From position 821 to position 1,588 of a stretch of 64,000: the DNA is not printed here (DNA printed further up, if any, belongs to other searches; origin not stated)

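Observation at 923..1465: Foreign low-GC PD-(D/E)XK-like ORF wedged with zero spacing between fdsB and fdsA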

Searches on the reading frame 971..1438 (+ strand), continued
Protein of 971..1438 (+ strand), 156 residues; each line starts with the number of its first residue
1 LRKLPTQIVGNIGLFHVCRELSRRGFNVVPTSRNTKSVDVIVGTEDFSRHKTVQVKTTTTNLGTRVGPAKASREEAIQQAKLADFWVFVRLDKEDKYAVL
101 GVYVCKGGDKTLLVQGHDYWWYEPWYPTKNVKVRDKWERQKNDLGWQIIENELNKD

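Call 33: search_protein_representatives(protein=window:971-1438:+)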
Query: 156 residues. Proteins with E-value up to 0.001 (for the whole library): 452; up to 1e-10: 41; up to 1e-30: 6. The best 150 are listed.
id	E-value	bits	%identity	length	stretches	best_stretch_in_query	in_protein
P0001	9.8e-71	252.9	71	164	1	4-155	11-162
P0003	7.1e-66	237.1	70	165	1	2-151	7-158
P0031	3.1e-52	192.7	59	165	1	2-153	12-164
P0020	2.4e-42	160.6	51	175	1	2-155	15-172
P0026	2.3e-36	141.1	53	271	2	3-68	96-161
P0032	2.9e-34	134.4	51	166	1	6-153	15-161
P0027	1.3e-29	119.2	51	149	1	7-150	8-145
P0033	6.8e-29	116.9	48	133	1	29-151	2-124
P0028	1.4e-26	109.3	45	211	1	3-153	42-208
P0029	9.9e-26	106.6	53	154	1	3-113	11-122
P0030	3.7e-25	104.7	39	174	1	3-151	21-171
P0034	2.5e-24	102.1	45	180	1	3-154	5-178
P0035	4.8e-23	97.9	40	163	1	3-150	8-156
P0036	1.6e-15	73.4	41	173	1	5-153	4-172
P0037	2.0e-15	73.1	35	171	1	7-153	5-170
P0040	7.7e-13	64.7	54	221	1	2-64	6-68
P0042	2.5e-12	63.0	45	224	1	6-96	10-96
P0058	6.0e-11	58.5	35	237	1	3-139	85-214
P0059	6.0e-11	58.5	56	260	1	6-60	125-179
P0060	7.0e-11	58.3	39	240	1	1-140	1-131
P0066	1.2e-10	57.5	35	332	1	13-151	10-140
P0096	1.1e-09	54.4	35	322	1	13-153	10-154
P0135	1.9e-08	50.4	43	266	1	3-94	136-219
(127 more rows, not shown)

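Call 35: search_protein_families(library=pfam, proteins=[P0036, P0037, P0040, P0042, P0058, P0060, P0066, P0096, P0135, P0059], max_evalue=0.1)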
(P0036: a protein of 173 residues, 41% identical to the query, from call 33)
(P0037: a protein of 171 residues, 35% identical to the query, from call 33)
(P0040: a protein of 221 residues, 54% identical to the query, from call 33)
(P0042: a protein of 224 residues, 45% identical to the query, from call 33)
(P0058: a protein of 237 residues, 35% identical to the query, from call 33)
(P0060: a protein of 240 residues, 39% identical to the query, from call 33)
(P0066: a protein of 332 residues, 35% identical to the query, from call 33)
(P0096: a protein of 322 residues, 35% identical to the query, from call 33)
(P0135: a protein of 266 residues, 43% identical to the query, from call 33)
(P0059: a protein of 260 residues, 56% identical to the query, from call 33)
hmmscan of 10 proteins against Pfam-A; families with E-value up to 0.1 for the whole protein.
P0036 (173 aa): 1 family
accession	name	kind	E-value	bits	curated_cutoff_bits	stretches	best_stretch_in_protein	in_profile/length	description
PF16107.10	DUF4825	-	0.058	13.8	22.7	0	45-85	26-66/99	Domain of unknown function (DUF4825)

P0037 (171 aa): 0 families

P0040 (221 aa): 2 families
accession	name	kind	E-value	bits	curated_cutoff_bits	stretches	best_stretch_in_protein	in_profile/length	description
PF00034.26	Cytochrom_C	-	0.0021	19.7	21.3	1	159-181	4-26/90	Cytochrome c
PF13442.11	Cytochrome_CBB3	-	0.003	18.3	27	1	156-182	3-25/68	Cytochrome C oxidase, cbb3-type, subunit III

P0042 (224 aa): 0 families

P0058 (237 aa): 4 families
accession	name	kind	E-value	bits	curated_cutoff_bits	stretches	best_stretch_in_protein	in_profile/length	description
PF14353.12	CpXC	-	0.0069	16.8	25.4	1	11-62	2-55/121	CpXC protein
PF25207.1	DUF7837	-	0.011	16.1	27.8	0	42-62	3-23/47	Domain of unknown function (DUF7837)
PF08274.17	Zn_Ribbon_YjdM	-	0.019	15.4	30.8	0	43-56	1-14/30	PhnA Zinc-Ribbon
PF24460.1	DUF7575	-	0.021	14.6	28.5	0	46-54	5-13/28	Domain of unknown function (DUF7575)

P0060 (240 aa): 1 family
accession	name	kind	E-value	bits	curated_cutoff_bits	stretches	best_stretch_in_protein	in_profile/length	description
PF24718.1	HTH_73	-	6.9e-07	29.5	27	1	162-231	3-71/71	HTH-like domain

P0066 (332 aa): 0 families

P0096 (322 aa): 1 family
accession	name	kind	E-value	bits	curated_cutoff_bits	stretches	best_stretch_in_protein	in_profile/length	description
PF13391.12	HNH_2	-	8.6e-14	51.6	21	1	233-283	1-65/66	HNH endonuclease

P0135 (266 aa): 0 families

P0059 (260 aa): 1 family
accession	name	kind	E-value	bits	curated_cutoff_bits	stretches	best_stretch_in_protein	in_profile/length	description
PF24706.1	DUF7669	-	1.2e-15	57.9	23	1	7-85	1-75/75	Domain of unknown function (DUF7669)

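Call 38: search_solved_structures(query=A1, max_evalue=10, show_alignments=3)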
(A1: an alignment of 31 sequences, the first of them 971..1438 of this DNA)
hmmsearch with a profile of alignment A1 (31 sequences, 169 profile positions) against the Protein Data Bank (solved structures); distinct sequences matched with E-value up to 10: 3.
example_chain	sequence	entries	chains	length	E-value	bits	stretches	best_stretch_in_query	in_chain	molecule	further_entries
5lcx_A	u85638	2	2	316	1.6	11.7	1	20-45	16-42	(-)-isopiperitenone reductase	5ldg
5l4s_A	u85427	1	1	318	1.6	11.7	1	20-45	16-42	(-)-isopiperitenone reductase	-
3o26_A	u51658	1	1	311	2.4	11.1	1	18-43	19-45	Salutaridine reductase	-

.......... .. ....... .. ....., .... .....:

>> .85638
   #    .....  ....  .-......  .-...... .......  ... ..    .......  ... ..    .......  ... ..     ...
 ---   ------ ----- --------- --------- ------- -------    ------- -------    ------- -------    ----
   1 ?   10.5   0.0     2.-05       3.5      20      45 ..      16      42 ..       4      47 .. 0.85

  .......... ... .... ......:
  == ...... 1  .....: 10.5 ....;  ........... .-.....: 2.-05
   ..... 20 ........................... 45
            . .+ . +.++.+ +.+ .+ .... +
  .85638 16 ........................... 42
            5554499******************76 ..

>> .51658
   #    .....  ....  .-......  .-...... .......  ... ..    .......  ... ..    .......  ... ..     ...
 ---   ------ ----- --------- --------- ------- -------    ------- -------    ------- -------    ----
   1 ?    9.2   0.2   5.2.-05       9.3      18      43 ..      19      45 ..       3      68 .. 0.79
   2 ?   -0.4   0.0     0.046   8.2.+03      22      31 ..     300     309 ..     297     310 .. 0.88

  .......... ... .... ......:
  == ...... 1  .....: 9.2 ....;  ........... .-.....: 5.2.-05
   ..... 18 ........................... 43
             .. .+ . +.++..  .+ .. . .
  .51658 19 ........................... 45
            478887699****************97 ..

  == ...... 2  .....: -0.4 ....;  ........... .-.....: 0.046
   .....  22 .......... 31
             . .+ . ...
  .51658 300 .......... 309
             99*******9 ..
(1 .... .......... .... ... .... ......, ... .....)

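Call 45: fold_search(model_id=the predicted structure, library=pdb)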
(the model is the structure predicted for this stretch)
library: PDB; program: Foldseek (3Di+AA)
matches with E <= 10: 590; with E <= 0.001: 14
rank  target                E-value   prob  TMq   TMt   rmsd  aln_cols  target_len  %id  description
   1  9jt2_F                2.2e-05  1.00  0.44  0.19   6.4       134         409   17  substrate-bound NbaSPARDA complexes (released 2025-04-02)
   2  9qcc_M                3.3e-05  1.00  0.48  0.21   5.3       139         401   16  Activated XauSPARDA filament assembly with bound dsDNA substrate (released 2025-12-17)
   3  9qcc_Q                7.5e-05  1.00  0.49  0.21   5.9       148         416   16  Activated XauSPARDA filament assembly with bound dsDNA substrate (released 2025-12-17)
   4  9vx6_T                9.0e-05  1.00  0.44  0.19   6.6       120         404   19  Helical structure of gRNA-tDNA SPARDA complex (released 2026-01-14)
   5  9qcc_A                1.2e-04  1.00  0.53  0.24   6.2       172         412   14  Activated XauSPARDA filament assembly with bound dsDNA substrate (released 2025-12-17)
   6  1gef_B                1.3e-04  1.00  0.42  0.54   7.0       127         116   15  Crystal structure of the archaeal holliday junction resolvase HJC (released 2001-03-21)
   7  1gef_E                2.2e-04  1.00  0.41  0.53   3.8       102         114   17  Crystal structure of the archaeal holliday junction resolvase HJC (released 2001-03-21)
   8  9jsz_B                3.6e-04  1.00  0.41  0.19   6.5       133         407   16  active NbaSPARDA complexes (released 2025-04-02)
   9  9jt2_B                4.1e-04  1.00  0.43  0.19   6.2       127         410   16  substrate-bound NbaSPARDA complexes (released 2025-04-02)
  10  2ost_A                4.7e-04  1.00  0.58  0.61   6.2       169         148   13  The structure of a bacterial homing endonuclease : I-Ssp6803I (released 2007-03-20)
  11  9qcc_Y                5.7e-04  1.00  0.47  0.21   6.1       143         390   16  Activated XauSPARDA filament assembly with bound dsDNA substrate (released 2025-12-17)
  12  9vx6_P                6.0e-04  1.00  0.43  0.20   8.1       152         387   15  Helical structure of gRNA-tDNA SPARDA complex (released 2026-01-14)
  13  2wiw_B                6.8e-04  1.00  0.53  0.63   4.3       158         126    9  Crystal structures of Holliday junction resolvases from Archaeoglobus fulgidus bound to DNA substrate (released 2009-05-26)
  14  2ost_B                8.3e-04  1.00  0.53  0.56   6.6       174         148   14  The structure of a bacterial homing endonuclease : I-Ssp6803I (released 2007-03-20)
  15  8rpx_C                1.1e-03  0.97  0.39  0.38   7.6       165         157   15  NhoI restriction endonuclease in complex with quadruply methylated DNA target (released 2024-07-17)
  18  2ost_C                1.5e-03  1.00  0.53  0.59   5.9       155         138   17  The structure of a bacterial homing endonuclease : I-Ssp6803I (released 2007-03-20)
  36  2ost_D                5.2e-03  1.00  0.49  0.56   7.0       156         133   15  The structure of a bacterial homing endonuclease : I-Ssp6803I (released 2007-03-20)
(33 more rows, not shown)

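Call 56: search_protein_families(library=pfam, proteins=[L002:4829-5692:+, L002:5710-5892:+, L003:7133-7957:+, L102:5750-6001:+, L102:6853-8532:+, L001:6001-6786:+, L002:9364-9708:+], max_evalue=0.01)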
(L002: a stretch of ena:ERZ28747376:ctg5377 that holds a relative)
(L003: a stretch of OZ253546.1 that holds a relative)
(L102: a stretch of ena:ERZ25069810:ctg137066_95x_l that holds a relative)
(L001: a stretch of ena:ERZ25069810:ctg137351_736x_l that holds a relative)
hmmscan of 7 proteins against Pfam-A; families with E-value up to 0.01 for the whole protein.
L002:4829-5692:+ (288 aa): 2 families
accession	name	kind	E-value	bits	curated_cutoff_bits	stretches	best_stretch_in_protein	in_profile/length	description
PF13091.12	PLDc_2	-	9.4e-14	51.8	27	1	24-142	10-128/132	PLD-like domain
PF09565.16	RE_NgoFVII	-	6.5e-06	26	23.8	1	25-146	18-149/162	NgoFVII restriction endonuclease N-terminal PLD domain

L002:5710-5892:+ (61 aa): 0 families

L003:7133-7957:+ (275 aa): 0 families

L102:5750-6001:+ (84 aa): 1 family
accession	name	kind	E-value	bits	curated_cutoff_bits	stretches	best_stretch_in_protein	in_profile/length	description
PF00628.35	PHD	-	0.0098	16.3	24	0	52-67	11-26/47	PHD-finger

L102:6853-8532:+ (560 aa): 2 families
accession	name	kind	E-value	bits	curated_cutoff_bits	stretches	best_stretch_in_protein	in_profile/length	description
PF03235.19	GmrSD_N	-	5.2e-21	76.1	33.2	1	10-178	1-196/199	GmrSD restriction endonuclease, N-terminal domain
PF01844.29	HNH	-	2.9e-09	37.4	21.4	1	409-450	1-43/47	HNH endonuclease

L001:6001-6786:+ (262 aa): 0 families

L002:9364-9708:+ (115 aa): 1 family
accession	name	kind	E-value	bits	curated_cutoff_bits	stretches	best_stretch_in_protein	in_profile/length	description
PF20130.4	DUF6520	-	0.003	18.3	25.4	1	1-28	1-29/83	Family of unknown function (DUF6520)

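Call 66: search_protein_families(library=pfam, proteins=[L006:1066-1386:+, L007:6283-7155:-, L007:2007-4940:+, L008:6433-7713:+, L008:4292-6265:+, L010:4684-5502:+, L010:6268-6492:+, L012:8497-9096:+, L012:9096-9503:+, L009:209-628:+], max_evalue=0.001)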
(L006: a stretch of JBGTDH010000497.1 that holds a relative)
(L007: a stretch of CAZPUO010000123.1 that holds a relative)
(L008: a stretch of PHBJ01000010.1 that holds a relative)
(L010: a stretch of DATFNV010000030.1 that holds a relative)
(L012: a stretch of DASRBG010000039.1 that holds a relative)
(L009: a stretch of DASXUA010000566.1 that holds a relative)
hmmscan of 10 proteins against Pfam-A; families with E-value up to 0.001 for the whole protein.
L006:1066-1386:+ (107 aa): 0 families

L007:6283-7155:- (291 aa): 1 family
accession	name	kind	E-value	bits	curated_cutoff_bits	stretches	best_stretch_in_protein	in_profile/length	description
PF18754.6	Nmad3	-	2.7e-69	234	27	1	17-270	1-246/247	Nucleotide modification associated domain 3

L007:2007-4940:+ (978 aa): 1 family
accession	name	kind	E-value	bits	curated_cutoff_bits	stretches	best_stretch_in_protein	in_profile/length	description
PF22548.2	AEP-TOTE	-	7.4e-11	42.5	27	1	685-834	65-211/230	TOTE conflict system, Archaeo-Eukaryotic Primase domain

L008:6433-7713:+ (427 aa): 1 family
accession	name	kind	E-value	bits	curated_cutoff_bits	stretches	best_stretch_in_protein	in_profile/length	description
PF14281.12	PDDEXK_4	-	1.5e-13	51.5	22.3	1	23-208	2-159/183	PD-(D/E)XK nuclease superfamily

L008:4292-6265:+ (658 aa): 1 family
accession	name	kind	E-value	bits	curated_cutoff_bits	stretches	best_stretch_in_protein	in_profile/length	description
PF09848.15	SLFN-g3_helicase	-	5.5e-84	282.9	24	1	235-629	1-353/354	Schlafen group 3, DNA/RNA helicase domain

L010:4684-5502:+ (273 aa): 1 family
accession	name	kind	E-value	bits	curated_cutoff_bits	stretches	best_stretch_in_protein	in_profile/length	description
PF14280.11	DUF4365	-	3.1e-07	31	24.3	1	47-150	6-99/139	Domain of unknown function (DUF4365)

L010:6268-6492:+ (75 aa): 0 families

L012:8497-9096:+ (200 aa): 1 family
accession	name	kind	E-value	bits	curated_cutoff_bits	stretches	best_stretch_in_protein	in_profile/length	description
PF04255.20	DUF433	-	1.2e-12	47.9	23.6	1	124-170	10-56/56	Protein of unknown function (DUF433)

L012:9096-9503:+ (136 aa): 2 families
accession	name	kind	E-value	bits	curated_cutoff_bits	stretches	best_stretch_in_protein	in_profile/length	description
PF18480.7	DUF5615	-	4.6e-09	36.6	23.8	1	15-98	3-77/110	Domain of unknown function (DUF5615)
PF01927.22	Mut7-C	-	4.8e-05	23.9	23.3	1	15-68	3-49/146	Mut7-C RNAse domain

L009:209-628:+ (140 aa): 1 family
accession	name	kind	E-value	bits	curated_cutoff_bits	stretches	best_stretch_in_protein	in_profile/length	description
PF22014.2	DUF6932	-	6.3e-17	62.8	27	1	10-138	1-141/142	Family of unknown function (DUF6932)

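Call 77: find_encoding_contigs(protein=P0030, flank=5000, max_places=1)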
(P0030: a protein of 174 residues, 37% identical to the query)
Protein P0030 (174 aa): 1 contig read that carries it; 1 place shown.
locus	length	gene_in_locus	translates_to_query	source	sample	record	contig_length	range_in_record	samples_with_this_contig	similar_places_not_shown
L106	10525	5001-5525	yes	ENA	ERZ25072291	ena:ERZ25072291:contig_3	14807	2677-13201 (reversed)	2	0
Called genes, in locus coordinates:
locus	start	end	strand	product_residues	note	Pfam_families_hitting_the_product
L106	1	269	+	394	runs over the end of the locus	PF00528:BPD_transp_1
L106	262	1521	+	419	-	PF11812:DUF3333, PF00528:BPD_transp_1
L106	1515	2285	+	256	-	PF02463:SMC_N (weak), PF00005:ABC_tran, PF13304:AAA_21 (faint)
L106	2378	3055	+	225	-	PF01895:PhoU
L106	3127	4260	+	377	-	PF07719:TPR_2 (faint), PF13428:TPR_14 (faint), PF23914:TPR_CcmH_CycH (faint), PF13432:TPR_16 (faint), PF00515:TPR_1 (faint), PF13414:TPR_11 (faint)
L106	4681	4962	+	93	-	-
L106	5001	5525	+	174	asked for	-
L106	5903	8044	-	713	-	PF17764:PriA_3primeBD, PF00270:DEAD, PF04851:ResIII, PF00271:Helicase_C (faint), PF18319:Zn_ribbon_PriA, PF18074:PriA_C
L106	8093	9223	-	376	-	PF00155:Aminotran_1_2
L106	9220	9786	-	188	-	PF04828:GFA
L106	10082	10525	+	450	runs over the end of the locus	PF00483:NTP_transferase, PF01128:IspD (weak), PF02348:CTP_transf_3 (weak), PF12804:NTP_transf_3, PF25084:LbH_EIF2B (weak), PF25087:GMPPB_C, PF14602:Hexapep_2 (faint), PF00132:Hexapep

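Call 78: find_encoding_contigs(protein=P0025, flank=5000, max_places=1)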
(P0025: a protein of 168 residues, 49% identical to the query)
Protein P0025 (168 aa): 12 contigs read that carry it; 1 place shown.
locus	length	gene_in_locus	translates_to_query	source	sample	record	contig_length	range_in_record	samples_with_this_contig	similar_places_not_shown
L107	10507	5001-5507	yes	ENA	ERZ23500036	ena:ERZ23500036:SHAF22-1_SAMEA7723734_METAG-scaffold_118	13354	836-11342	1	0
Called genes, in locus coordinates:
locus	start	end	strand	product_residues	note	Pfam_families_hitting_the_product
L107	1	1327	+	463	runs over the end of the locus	PF00289:Biotin_carb_N, PF02786:CPSase_L_D2, PF07478:Dala_Dala_lig_C, PF02785:Biotin_carb_C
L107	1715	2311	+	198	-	-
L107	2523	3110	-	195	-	-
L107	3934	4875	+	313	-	-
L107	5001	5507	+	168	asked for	-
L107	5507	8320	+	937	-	PF00111:Fer2, PF13510:Fer2_4, PF22117:Fer4_Nqo3 (weak), PF12838:Fer4_7, PF13183:Fer4_8 (weak), PF04879:Molybdop_Fe4S4, PF00384:Molybdopterin, PF01568:Molydop_binding, +5 more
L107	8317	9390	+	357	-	PF08240:ADH_N, PF00107:ADH_zinc_N, PF13602:ADH_zinc_N_2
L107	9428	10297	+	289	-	PF10108:DNA_pol_B_exo2, PF13482:RNase_H_2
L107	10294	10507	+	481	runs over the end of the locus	-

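Call 80: search_protein_families(library=pfam, proteins=[L107:3934-4872:+, L107:1715-2308:+, L106:4681-4959:+, L101:3181-4284:+], max_evalue=0.1)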
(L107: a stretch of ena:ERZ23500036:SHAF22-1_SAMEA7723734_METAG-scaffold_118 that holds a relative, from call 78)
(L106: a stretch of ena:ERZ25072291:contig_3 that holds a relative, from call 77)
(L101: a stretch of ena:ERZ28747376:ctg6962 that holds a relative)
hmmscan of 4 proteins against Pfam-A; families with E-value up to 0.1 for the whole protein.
L107:3934-4872:+ (313 aa): 0 families

L107:1715-2308:+ (198 aa): 0 families

L106:4681-4959:+ (93 aa): 1 family
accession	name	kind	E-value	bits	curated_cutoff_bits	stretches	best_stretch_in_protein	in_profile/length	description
PF16331.10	TolA_bind_tri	-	0.0021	18.6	30.1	0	53-70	24-41/76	TolA binding protein trimerisation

L101:3181-4284:+ (368 aa): 3 families
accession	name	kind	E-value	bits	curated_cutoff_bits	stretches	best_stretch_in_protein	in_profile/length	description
PF01170.24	UPF0020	-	6.2e-07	29.8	22.3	1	1-24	31-54/197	RMKL-like, methyltransferase domain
PF01555.25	N6_N4_Mtase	-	0.00022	21.7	26.7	0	194-323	1-72/221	DNA methylase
PF03602.21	Cons_hypoth95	-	0.027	14.6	24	0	165-208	85-128/182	Conserved hypothetical protein 95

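Call 81: search_protein_families(library=ncbifam, proteins=[L107:3934-4872:+, L003:7133-7957:+], max_evalue=0.1)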
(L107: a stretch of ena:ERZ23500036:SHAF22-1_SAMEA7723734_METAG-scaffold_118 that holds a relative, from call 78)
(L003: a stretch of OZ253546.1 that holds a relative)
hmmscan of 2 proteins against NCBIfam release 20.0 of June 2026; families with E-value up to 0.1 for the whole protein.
L107:3934-4872:+ (313 aa): 0 families

L003:7133-7957:+ (275 aa): 0 families

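Call 82: search_solved_structures(query=L107:3934-4872:+, max_evalue=10, show_alignments=2)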
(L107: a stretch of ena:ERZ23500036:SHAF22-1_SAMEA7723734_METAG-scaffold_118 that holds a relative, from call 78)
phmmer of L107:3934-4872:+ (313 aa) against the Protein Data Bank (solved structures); distinct sequences matched with E-value up to 10: 0.
